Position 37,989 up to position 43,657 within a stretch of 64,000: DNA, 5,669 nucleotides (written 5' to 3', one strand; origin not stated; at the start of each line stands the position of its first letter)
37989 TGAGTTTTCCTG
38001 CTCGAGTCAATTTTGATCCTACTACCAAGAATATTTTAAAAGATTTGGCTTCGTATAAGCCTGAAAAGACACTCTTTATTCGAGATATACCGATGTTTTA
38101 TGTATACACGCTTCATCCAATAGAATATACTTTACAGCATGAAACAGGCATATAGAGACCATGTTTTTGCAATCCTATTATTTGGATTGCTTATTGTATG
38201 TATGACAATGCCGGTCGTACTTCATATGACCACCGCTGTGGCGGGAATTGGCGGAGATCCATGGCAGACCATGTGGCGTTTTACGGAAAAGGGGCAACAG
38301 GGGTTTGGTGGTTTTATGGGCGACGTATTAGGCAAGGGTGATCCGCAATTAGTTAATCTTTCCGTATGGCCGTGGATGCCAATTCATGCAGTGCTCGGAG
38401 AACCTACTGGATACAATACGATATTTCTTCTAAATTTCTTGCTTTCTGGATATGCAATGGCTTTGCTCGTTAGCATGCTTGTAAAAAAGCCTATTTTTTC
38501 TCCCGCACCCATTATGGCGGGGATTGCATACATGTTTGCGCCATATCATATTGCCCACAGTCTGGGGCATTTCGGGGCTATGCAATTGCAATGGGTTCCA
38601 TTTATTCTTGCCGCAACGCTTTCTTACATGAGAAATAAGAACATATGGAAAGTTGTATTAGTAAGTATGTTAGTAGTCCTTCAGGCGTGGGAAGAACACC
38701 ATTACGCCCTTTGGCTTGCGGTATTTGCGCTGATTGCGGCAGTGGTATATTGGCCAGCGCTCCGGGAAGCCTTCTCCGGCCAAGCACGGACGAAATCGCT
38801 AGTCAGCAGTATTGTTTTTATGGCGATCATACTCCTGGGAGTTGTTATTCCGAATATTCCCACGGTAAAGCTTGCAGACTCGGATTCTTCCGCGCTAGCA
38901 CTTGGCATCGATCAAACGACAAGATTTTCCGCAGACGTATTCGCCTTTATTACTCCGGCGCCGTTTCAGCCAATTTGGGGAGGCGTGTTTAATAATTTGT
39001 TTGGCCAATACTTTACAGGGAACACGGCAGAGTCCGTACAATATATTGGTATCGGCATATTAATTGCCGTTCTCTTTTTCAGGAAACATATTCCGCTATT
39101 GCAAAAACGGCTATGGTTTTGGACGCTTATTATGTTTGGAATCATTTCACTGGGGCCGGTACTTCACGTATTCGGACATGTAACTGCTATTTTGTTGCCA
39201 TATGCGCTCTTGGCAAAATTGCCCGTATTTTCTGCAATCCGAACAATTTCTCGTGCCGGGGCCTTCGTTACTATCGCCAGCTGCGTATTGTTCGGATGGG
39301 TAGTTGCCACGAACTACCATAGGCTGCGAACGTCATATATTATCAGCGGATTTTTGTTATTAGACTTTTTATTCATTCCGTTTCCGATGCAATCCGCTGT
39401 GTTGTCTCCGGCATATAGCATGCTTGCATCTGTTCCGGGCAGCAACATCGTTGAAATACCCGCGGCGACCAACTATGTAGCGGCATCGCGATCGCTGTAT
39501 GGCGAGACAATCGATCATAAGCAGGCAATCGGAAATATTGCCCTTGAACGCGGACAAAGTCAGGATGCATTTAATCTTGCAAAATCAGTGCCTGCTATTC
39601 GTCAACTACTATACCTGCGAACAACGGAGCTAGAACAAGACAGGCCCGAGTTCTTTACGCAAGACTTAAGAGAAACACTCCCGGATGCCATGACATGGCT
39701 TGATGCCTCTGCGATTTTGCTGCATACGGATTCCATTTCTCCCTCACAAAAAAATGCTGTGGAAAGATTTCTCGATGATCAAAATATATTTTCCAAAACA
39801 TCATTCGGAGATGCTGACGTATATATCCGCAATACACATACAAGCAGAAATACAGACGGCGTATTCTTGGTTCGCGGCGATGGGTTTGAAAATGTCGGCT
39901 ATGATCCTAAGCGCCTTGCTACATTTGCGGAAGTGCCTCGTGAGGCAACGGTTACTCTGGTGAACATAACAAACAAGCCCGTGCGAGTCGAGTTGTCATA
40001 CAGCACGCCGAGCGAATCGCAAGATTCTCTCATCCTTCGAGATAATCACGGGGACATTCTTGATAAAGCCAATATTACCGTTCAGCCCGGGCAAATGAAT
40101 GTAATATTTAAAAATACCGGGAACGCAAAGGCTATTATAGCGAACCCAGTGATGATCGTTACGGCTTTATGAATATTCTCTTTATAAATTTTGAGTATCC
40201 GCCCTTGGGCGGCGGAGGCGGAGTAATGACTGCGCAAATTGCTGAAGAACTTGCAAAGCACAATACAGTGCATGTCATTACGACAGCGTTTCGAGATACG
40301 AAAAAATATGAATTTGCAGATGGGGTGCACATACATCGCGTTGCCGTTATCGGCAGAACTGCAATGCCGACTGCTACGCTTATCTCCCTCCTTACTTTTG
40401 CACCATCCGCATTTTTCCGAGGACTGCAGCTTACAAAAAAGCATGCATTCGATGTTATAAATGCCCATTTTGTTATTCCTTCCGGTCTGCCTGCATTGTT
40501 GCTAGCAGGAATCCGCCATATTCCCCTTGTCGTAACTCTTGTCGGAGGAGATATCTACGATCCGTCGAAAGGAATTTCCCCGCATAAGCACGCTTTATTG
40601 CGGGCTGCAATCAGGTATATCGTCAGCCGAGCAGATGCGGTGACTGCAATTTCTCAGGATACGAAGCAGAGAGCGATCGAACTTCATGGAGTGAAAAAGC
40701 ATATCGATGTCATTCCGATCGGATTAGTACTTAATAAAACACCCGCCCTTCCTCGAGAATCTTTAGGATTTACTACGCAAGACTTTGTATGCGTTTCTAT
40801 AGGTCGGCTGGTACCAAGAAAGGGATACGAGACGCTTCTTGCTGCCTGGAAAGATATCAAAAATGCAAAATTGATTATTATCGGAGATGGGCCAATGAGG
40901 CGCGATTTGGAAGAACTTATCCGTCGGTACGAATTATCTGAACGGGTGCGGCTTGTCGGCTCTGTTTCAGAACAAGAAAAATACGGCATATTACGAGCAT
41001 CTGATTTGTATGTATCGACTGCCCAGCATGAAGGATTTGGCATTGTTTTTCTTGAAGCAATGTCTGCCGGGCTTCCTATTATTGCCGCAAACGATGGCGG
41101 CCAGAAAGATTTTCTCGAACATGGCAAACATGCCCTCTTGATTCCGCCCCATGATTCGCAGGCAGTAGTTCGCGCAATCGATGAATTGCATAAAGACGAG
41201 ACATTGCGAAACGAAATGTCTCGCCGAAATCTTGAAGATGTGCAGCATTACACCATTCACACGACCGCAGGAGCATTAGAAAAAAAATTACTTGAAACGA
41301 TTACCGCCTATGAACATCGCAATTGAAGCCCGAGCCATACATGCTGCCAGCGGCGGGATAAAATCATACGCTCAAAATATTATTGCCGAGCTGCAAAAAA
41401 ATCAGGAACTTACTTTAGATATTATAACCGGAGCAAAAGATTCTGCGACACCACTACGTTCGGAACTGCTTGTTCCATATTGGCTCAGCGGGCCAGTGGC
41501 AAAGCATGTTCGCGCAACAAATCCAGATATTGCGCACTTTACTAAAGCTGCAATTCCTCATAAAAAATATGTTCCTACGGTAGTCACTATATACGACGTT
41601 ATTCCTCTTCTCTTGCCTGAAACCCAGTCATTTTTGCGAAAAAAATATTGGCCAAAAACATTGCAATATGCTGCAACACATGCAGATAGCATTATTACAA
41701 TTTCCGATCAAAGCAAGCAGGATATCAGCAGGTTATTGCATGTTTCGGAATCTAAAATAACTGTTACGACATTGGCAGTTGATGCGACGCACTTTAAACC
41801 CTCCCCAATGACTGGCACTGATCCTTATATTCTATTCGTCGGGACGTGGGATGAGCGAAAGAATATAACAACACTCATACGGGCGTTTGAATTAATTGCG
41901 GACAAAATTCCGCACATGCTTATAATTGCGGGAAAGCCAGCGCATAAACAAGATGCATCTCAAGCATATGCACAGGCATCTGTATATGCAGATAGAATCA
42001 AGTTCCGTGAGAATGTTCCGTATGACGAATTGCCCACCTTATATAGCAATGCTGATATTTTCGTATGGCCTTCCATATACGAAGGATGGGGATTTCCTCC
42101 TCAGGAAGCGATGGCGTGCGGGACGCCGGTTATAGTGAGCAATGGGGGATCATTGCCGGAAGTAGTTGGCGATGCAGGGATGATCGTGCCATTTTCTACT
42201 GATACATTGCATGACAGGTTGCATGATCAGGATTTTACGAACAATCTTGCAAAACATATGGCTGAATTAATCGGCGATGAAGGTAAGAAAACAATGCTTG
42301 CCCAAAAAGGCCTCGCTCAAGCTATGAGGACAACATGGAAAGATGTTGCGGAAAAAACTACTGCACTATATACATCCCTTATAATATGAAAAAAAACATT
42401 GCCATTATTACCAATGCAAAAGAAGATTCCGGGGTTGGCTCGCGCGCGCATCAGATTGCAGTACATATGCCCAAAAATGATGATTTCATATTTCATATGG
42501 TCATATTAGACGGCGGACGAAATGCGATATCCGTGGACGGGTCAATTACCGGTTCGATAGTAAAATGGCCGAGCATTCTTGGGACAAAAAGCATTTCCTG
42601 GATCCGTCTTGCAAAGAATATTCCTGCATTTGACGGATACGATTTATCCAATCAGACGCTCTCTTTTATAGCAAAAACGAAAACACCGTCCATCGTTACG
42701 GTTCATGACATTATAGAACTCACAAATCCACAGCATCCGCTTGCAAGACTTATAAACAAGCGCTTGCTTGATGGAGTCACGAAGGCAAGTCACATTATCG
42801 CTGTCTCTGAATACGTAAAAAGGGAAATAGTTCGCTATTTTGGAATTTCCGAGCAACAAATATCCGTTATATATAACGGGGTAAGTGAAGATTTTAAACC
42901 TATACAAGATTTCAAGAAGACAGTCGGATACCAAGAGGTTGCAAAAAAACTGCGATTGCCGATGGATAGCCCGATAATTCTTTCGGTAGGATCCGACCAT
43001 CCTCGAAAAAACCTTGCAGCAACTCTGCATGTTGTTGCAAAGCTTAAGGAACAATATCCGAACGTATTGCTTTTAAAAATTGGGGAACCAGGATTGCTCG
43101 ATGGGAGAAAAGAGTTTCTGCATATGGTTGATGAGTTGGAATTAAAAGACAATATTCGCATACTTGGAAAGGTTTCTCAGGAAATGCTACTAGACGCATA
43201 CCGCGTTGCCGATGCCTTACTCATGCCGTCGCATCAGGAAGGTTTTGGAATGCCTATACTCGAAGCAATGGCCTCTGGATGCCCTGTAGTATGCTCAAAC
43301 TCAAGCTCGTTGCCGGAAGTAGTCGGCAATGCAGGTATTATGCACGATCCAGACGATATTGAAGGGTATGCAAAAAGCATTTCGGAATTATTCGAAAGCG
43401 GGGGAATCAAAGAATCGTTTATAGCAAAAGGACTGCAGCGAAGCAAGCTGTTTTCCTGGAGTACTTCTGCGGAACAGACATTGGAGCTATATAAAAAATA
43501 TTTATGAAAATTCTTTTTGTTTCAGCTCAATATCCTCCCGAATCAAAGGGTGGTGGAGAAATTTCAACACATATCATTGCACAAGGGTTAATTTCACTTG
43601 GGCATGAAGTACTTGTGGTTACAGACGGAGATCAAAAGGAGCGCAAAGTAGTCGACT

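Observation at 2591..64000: Very dense cluster of GT-C glycosyltransferases with polyprenol-phosphate-sugar synthases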

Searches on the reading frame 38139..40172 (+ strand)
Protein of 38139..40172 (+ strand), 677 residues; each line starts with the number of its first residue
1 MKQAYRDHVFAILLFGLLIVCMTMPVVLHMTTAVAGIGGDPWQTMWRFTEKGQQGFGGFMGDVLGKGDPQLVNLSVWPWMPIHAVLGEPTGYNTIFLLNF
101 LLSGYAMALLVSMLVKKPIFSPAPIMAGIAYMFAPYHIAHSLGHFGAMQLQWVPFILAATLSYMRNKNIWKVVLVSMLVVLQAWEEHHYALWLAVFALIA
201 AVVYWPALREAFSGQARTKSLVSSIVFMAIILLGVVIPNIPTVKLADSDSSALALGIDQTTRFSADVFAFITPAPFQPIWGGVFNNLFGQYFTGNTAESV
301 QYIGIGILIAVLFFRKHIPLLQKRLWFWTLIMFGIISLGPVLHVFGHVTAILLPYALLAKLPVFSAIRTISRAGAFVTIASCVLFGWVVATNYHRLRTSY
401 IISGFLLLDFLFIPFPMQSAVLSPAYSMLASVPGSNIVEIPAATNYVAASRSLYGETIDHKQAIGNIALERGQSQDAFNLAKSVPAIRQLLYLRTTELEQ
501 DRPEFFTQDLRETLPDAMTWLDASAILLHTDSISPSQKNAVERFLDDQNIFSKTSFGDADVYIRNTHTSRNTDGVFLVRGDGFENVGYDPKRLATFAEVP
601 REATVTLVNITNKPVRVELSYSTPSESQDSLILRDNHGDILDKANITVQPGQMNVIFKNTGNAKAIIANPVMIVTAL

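Call 5: search_protein_families(library=pfam, proteins=[window:38139-40172:+], max_evalue=0.001)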
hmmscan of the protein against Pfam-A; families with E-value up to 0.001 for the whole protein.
window:38139-40172:+ (677 aa): 0 families

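Call 11: search_protein_families(library=ncbifam, proteins=[window:38139-40172:+], max_evalue=0.1)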
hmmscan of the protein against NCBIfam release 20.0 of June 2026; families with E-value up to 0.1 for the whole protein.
window:38139-40172:+ (677 aa): 0 families

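Call 18: search_protein_families(library=pfam, proteins=[window:38139-40172:+], max_evalue=10)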
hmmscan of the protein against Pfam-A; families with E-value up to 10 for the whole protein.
window:38139-40172:+ (677 aa): 0 families

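Call 23: find_homologous_proteins(query=window:38139-40172:+, max_evalue=0.001)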
Query window:38139-40172:+ (677 aa): 156 proteins with E <= 0.001 among 8000 candidates; the best 120 are listed.
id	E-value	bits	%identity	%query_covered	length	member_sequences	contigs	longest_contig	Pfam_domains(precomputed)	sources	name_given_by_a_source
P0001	0.0e+0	1525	100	100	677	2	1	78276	-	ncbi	-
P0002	0.0e+0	1325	84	100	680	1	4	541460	-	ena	-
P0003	0.0e+0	1312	84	100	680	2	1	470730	-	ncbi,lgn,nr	ncbi:MAG: hypothetical protein K8Q97_00140 [Candidatus Andersenbacteria bacterium]|nr:hypothetical p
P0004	0.0e+0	1178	74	100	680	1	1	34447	-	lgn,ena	-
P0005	0.0e+0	1127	73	97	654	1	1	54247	-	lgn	-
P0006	0.0e+0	1057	68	99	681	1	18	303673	-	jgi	jgi:hypothetical protein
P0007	0.0e+0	1028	67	96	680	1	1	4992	-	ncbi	ncbi:MAG: hypothetical protein ABIP54_02685 [Candidatus Andersenbacteria bacterium]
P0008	5.5e-292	988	68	92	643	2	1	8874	-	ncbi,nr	ncbi:MAG TPA: hypothetical protein VLG69_00205 [Candidatus Andersenbacteria bacterium]|nr:hypothetic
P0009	2.4e-262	890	58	99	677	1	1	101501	-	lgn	-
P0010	2.9e-253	860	55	100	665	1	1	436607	-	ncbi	-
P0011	2.2e-251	854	56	100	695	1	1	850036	-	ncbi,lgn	-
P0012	1.1e-249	849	54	100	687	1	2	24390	-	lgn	-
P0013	3.9e-249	847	56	100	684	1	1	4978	-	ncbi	-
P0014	2.1e-248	844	54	100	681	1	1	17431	-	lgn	-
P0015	6.3e-246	836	54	100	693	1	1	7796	-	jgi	jgi:hypothetical protein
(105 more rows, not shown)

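Call 24: find_encoding_contigs(protein=P0001, flank=10000, max_places=3)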
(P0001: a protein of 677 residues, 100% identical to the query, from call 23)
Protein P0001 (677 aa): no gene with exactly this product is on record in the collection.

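Call 25: list_cluster_members(proteins=[P0001, P0003])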
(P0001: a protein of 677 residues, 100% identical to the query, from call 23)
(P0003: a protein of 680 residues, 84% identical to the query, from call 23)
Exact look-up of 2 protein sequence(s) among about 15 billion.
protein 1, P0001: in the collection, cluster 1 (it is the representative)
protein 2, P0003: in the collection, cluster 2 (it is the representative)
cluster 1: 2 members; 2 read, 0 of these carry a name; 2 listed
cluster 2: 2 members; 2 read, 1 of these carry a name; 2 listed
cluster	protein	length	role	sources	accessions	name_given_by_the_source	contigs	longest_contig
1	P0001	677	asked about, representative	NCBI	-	-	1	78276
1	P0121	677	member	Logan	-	-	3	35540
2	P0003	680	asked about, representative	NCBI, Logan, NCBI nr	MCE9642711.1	MAG: hypothetical protein K8Q97_00140 [Candidatus Andersenbacteria bacterium] | hypothetical protein [Candidatus Andersenbacteria bacterium]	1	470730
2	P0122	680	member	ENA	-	-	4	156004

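Call 28: search_solved_structures(query=A1, max_evalue=10, show_alignments=1)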
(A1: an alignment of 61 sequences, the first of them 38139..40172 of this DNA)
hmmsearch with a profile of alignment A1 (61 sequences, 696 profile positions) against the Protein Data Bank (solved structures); distinct sequences matched with E-value up to 10: 1.
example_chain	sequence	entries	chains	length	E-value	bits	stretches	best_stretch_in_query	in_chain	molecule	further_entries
4yto_A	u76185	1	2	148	0.88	10.8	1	568-669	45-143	Synaptonemal complex protein 1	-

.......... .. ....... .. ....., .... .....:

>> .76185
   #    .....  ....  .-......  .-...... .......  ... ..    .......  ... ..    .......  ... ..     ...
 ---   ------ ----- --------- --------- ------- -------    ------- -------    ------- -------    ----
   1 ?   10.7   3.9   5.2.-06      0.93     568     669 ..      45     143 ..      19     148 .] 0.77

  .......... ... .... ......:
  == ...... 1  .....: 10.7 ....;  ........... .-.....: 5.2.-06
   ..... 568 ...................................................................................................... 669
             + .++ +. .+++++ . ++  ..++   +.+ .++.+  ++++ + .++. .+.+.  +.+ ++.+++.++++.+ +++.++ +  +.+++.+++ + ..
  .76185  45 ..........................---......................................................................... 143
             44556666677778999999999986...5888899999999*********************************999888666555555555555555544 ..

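Call 41: predict_structure(alignment_id=A1)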
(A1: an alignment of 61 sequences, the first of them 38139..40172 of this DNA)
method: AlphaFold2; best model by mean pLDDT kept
length: 677 residues; sequences in the alignment: 61
mean_pLDDT: 91.6   pTM: 0.88
mean pLDDT of the five models: 91.6, 90.2, 88.4, 88.4, 87.3
residues with pLDDT >= 90: 499; 70-90: 167; 50-70: 11; < 50: 0
segments of 3 or more residues with pLDDT < 50: none
pLDDT, mean of each block of 10 residues (from residue 1): 90 97 95 94 95 94 91 93 97 97 98 96 97 93 89 98 94 98 95 96 92 85 96 96 82 75 91 91 90 85 94 92 96 95 91 89 78 95 97 85 94 92 94 95 92 93 89 73 90 88 89 93 96 94 94 95 85 90 86 86 94 94 85 91 92 94 90 89
secondary structure, 60 per line:
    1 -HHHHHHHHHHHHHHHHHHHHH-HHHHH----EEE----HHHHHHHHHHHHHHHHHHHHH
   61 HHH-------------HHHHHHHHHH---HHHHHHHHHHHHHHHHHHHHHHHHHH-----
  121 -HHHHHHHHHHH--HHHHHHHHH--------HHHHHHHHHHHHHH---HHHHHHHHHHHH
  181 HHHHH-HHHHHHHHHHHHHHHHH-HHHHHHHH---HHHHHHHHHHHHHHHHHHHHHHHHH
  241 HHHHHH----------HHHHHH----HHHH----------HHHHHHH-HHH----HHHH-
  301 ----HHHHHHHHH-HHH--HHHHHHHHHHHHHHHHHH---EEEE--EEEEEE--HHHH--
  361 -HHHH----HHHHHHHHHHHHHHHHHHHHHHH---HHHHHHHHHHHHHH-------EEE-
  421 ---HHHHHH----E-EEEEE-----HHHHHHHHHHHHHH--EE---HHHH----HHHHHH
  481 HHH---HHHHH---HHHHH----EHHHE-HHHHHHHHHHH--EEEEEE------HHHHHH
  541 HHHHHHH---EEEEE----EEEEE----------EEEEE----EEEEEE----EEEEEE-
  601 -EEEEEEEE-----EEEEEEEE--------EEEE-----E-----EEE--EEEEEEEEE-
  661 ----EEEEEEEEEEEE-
elements in order: H2-22 H24-28 E33-35 H40-63 H77-86 H90-115 H122-132 H135-143 H152-165 H169-185 H187-203 H205-212 H216-246 H257-262 H267-270 H281-287 H296-299 H305-313 H320-337 E341-344 E347-352 H355-358 H362-365 H370-392 H396-409 E417-419 H424-429 E436-440 H446-459 H467-470 H475-483 H487-491 H495-499 H510-520 E523-528 H535-547 E551-555 E560-564 E575-579 E584-589 E594-599 E602-609 E615-622 E631-634 E646-648 E651-659 E665-676

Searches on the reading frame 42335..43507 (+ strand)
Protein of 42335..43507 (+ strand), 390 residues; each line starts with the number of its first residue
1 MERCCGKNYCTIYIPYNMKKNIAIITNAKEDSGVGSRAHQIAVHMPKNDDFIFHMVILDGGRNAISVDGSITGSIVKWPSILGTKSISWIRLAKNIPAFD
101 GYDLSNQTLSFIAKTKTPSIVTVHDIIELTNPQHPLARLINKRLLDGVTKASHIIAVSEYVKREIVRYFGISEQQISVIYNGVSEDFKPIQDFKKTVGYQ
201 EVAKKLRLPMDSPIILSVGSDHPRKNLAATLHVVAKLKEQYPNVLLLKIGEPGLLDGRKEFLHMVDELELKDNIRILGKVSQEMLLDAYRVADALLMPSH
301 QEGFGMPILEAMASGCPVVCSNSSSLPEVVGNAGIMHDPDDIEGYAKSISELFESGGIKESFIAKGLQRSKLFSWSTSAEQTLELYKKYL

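Call 6: search_protein_families(library=pfam, proteins=[window:42335-43507:+], max_evalue=0.001)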
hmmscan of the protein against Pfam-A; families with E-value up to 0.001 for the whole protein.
window:42335-43507:+ (390 aa): 6 families
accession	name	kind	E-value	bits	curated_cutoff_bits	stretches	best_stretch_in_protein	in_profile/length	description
PF00534.26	Glycos_transf_1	-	5.3e-33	114.4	26.4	1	201-366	4-169/172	Glycosyl transferases group 1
PF13692.12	Glyco_trans_1_4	-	1.3e-26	94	27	1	213-354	2-141/142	Glycosyl transferases group 1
PF13439.12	Glyco_transf_4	-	2.7e-14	54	28.5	1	110-186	90-169/170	Glycosyltransferase Family 4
PF20706.3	GT4-conflict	-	3e-09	36.8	26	1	281-330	271-320/385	Family 4 Glycosyltransferase in conflict systems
PF13579.12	Glyco_trans_4_4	-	3.3e-06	28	29.7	1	113-182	90-158/158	Glycosyl transferase 4-like domain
PF13524.12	Glyco_trans_1_2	-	0.00093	19.6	25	0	273-329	28-88/144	Glycosyl transferase-like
